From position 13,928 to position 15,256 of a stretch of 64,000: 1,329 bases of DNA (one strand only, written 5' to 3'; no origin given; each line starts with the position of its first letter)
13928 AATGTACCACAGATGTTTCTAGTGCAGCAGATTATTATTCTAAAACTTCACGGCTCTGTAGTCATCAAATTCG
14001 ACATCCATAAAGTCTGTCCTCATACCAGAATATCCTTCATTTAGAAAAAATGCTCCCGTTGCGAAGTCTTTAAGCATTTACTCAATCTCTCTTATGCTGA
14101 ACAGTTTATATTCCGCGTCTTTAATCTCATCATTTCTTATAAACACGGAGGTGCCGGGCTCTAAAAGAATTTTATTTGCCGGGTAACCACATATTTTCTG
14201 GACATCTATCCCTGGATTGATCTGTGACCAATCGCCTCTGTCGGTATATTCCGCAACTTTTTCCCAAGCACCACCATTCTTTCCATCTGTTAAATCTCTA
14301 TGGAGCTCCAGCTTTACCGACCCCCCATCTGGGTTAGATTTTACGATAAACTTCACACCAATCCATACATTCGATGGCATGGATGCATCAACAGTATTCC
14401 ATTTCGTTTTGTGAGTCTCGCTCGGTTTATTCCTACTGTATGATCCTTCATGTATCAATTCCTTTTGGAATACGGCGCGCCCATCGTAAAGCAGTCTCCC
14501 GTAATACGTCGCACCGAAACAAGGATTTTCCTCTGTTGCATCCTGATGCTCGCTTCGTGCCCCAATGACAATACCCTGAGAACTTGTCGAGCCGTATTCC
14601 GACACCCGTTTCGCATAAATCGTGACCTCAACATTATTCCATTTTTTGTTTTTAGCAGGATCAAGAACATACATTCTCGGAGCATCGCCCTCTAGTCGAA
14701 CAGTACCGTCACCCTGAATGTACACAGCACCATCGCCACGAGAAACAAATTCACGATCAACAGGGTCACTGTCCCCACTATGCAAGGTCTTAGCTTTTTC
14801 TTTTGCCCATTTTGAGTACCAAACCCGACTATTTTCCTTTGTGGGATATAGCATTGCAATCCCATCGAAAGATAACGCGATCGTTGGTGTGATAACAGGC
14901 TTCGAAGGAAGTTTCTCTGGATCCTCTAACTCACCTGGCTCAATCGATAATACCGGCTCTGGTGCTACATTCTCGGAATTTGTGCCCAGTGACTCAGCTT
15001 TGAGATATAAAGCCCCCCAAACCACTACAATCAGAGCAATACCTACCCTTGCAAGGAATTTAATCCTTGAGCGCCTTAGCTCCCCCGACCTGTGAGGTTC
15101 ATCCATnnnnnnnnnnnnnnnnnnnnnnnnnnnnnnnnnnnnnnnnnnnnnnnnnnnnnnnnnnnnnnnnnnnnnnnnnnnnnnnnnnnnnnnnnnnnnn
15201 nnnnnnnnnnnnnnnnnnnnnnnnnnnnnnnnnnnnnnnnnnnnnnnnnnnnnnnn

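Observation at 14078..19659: Compact three-gene locus for a glycosaminoglycan-like exopolysaccharide (HAS/NodC-type synthase, lyase-deacetylase fusion, secreted jelly-roll protein) in a reduced genome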

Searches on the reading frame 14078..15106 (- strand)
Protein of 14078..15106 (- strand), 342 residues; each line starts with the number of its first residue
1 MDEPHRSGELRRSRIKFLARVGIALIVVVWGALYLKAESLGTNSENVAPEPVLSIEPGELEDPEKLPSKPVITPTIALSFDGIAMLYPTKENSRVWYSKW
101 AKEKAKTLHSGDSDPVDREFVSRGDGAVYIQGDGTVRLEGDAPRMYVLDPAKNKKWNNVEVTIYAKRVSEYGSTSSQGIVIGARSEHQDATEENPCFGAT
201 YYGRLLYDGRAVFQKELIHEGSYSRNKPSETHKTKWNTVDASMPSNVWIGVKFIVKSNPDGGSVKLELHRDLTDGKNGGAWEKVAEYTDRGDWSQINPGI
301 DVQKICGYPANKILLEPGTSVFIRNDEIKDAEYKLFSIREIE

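Call 3: search_protein_families(library=pfam, proteins=[window:14078-15106:-], max_evalue=0.01)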
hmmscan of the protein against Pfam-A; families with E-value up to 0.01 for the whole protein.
window:14078-15106:- (342 aa): 0 families

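Call 11: search_solved_structures(query=window:14078-15106:-, max_evalue=10)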
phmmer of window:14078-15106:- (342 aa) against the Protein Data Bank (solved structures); distinct sequences matched with E-value up to 10: 0.

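Call 12: search_protein_families(library=ncbifam, proteins=[window:14078-15106:-], max_evalue=0.001)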
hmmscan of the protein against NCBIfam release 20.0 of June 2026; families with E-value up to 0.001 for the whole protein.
window:14078-15106:- (342 aa): 0 families
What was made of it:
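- Tried and rejected: PDB sequence search, Pfam and NCBIfam on the third protein gave no hits (calls 3, 11, 12).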

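Call 38: find_homologous_proteins(query=window:14078-15106:-)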
Query window:14078-15106:- (342 aa): 186 proteins with E <= 0.001 among 1880 candidates; the best 120 are listed.
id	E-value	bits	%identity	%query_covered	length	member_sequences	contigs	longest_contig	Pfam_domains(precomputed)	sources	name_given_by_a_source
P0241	9.6e-231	783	100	100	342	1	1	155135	-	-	-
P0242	1.4e-162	559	73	100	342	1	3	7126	-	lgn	-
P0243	1.2e-148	513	68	100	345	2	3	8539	-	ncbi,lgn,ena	-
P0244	2.9e-136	472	62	100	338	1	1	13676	-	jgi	jgi:hypothetical protein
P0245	1.1e-132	461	65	95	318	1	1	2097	-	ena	-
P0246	1.1e-131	457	63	94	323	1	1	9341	-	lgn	-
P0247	9.7e-130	451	63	94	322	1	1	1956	-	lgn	-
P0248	2.6e-128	446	62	96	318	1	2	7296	-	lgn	-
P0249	1.2e-127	444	71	80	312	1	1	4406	-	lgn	-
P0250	1.2e-126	441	63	93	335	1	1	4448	-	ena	-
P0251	2.7e-126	440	63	91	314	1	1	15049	-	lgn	-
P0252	6.1e-126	438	70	78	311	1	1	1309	-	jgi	jgi:hypothetical protein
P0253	2.0e-125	437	63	96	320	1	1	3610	-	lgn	-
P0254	6.1e-125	435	58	98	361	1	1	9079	-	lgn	-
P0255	1.5e-124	434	61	96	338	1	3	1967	-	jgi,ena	-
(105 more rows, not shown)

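Call 48: predict_structure(alignment_id=A3)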
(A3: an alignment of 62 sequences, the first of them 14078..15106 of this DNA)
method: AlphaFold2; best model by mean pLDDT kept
length: 342 residues; sequences in the alignment: 62
mean_pLDDT: 91.1   pTM: 0.78
mean pLDDT of the five models: 91.1, 91.0, 90.8, 90.6, 90.6
residues with pLDDT >= 90: 271; 70-90: 31; 50-70: 35; < 50: 5
segments of 3 or more residues with pLDDT < 50: 1-3
pLDDT, mean of each block of 10 residues (from residue 1): 50 82 97 89 57 59 62 82 96 97 96 98 98 98 98 98 98 89 97 96 98 97 95 95 97 98 98 97 98 93 97 98 97 98 96
secondary structure, 60 per line:
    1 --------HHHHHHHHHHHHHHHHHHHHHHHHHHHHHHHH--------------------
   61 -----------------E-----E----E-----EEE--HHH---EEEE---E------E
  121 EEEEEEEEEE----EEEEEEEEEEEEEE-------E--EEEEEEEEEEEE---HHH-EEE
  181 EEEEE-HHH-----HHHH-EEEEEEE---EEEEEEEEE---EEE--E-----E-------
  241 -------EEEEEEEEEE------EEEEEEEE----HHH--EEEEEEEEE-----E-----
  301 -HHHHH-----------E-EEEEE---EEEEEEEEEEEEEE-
elements in order: H9-40 E95-97 E106-109 E120-130 E135-148 E159-170 E178-185 H195-198 E200-206 E210-218 E222-224 E248-257 E264-271 E281-289 H302-306 E320-324 E328-341
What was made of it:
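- On ConA-like lectin/glucanase fold (third gene): AF2 pLDDT 91 (call 48).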

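Call 50: fold_search(model_id=the predicted structure, library=pdb)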
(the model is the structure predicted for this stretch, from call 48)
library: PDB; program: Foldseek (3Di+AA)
matches with E <= 10: 968; with E <= 0.001: 112
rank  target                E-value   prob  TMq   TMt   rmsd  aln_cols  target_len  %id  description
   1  8jp7_A                3.5e-06  1.00  0.33  0.35  10.0       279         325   12  Cryo-EM structure of the head region of full-length ERGIC-53 with MCFD2 (Substate B) (released 2024-04-17)
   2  3zvx_A                4.3e-06  1.00  0.30  0.39   9.0       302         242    9  STRUCTURE OF THE LECTIN FROM PLATYPODIUM ELEGANS IN COMPLEX WITH A TRIMANNOSIDE (released 2012-01-11)
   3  4xxa_A                5.4e-06  1.00  0.33  0.44   9.4       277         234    9  Crystal structure of a recombinant Vatairea macrocarpa seed lectin (released 2016-01-27)
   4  1n47_A                5.4e-06  1.00  0.33  0.45   8.9       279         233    7  Isolectin B4 from Vicia villosa in complex with the Tn antigen (released 2003-02-25)
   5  1g9f_A                5.7e-06  1.00  0.31  0.40   9.7       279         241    9  CRYSTAL STRUCTURE OF THE SOYBEAN AGGLUTININ IN A COMPLEX WITH A BIANTENNARY BLOOD GROUP ANTIGEN ANALOG (released 2001-06-13)
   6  2gme_B                6.0e-06  1.00  0.32  0.43   8.6       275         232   12  Metal-free (apo) P. angolensis seed lectin (released 2006-07-25)
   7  2gme_A                6.7e-06  1.00  0.32  0.45   9.2       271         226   10  Metal-free (apo) P. angolensis seed lectin (released 2006-07-25)
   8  5eyy_A                7.4e-06  1.00  0.32  0.43   9.7       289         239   11  Tetragonal Form of Centrolobium tomentosum seed lectin (CTL) complexed with Man1-3Man-OMe. (released 2016-03-16)
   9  5u38_A                7.4e-06  1.00  0.31  0.41   9.6       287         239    9  Crystal structure of native lectin from Platypodium elegans seeds (PELa) complexed with Man1-3Man-OMe. (released 2017-10-04)
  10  4gky                  7.9e-06  1.00  0.33  0.46  10.3       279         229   10  Crystal structure of a carbohydrate-binding domain (released 2013-06-05)
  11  4yge_E                8.3e-06  1.00  0.34  0.48  10.4       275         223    9  Crystal structure of ERGIC-53/MCFD2, trigonal calcium-bound form 2 (released 2016-04-06)
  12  3zvx_B                8.3e-06  1.00  0.33  0.44   8.9       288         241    9  STRUCTURE OF THE LECTIN FROM PLATYPODIUM ELEGANS IN COMPLEX WITH A TRIMANNOSIDE (released 2012-01-11)
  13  2gnm_B                8.3e-06  1.00  0.31  0.41   9.5       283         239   10  P. angolensis lectin (PAL) treated with EDTA for 39 hours (released 2006-07-25)
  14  4ygc_A                8.8e-06  1.00  0.35  0.49   7.6       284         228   10  Crystal structure of ERGIC-53/MCFD2, monoclinic calcium-bound form 1 (released 2016-04-06)
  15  2gn3_A                8.8e-06  1.00  0.33  0.45   9.2       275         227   10  Metal-free (apo-PAL) in complex with alpha-D-Met-Man (released 2006-07-25)
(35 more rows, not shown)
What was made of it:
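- On ConA-like lectin/glucanase fold (third gene): Foldseek hits ERGIC-53, VIP36 and legume lectins, E about 4e-6, TM (target) 0.35-0.50 (call 50).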
